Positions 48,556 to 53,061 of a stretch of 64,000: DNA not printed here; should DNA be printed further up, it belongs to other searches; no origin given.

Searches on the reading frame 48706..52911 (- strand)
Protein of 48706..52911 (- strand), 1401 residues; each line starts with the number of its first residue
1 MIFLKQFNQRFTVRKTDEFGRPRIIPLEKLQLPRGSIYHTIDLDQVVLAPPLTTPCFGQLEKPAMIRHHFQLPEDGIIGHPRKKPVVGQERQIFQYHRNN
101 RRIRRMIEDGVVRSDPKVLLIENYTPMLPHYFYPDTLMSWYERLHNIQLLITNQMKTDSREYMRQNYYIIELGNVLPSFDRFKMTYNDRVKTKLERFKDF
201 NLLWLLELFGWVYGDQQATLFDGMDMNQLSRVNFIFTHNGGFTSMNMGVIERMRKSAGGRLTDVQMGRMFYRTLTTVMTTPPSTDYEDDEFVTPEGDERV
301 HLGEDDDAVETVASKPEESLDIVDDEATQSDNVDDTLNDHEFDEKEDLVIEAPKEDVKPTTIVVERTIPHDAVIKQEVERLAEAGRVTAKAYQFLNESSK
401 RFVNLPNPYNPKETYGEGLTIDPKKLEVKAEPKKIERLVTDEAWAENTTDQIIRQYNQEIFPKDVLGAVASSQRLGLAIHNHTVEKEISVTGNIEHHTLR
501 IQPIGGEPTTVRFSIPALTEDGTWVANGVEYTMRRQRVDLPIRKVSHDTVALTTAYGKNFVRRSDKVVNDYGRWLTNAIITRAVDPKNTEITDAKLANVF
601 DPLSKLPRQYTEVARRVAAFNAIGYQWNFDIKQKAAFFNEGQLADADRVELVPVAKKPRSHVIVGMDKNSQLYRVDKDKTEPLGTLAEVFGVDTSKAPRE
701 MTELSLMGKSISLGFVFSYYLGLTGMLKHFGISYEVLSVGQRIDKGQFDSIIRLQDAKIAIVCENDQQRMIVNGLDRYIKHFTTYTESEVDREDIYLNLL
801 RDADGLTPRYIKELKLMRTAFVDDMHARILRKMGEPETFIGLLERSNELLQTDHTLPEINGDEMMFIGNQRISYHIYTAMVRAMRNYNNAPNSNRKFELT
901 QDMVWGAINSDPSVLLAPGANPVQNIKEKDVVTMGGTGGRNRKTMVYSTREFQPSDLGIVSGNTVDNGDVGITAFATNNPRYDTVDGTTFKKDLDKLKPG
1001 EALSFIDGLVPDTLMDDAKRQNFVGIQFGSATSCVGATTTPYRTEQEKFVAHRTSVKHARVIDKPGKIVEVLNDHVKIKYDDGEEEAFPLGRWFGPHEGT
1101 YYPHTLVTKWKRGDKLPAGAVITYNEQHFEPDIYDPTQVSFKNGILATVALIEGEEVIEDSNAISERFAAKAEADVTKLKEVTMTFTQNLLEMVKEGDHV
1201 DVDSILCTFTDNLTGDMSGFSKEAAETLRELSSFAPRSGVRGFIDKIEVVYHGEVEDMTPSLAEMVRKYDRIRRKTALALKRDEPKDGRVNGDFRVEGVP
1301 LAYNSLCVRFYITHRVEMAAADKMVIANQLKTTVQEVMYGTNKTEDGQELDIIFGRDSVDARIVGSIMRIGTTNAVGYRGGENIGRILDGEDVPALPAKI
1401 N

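Call 57: search_protein_families(library=pfam, proteins=[window:48706-52911:-], max_evalue=0.001)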
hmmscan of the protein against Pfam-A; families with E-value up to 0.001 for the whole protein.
window:48706-52911:- (1401 aa): 0 families

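Call 58: search_protein_families(library=phrogs, proteins=[window:48706-52911:-], max_evalue=0.00001)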
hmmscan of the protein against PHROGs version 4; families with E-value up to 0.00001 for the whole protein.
window:48706-52911:- (1401 aa): 3 families
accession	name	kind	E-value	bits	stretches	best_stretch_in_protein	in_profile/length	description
phrog_3148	-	DNA, RNA and nucleotide metabolism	0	1968.2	1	1-1391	1-1423/1424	RNA polymerase beta subunit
phrog_14872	-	DNA, RNA and nucleotide metabolism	7.8e-88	296.6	1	701-1387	685-1390/1393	RNA polymerase beta subunit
phrog_38251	-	DNA, RNA and nucleotide metabolism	1e-07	31.4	0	706-941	709-943/945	RNA polymerase beta subunit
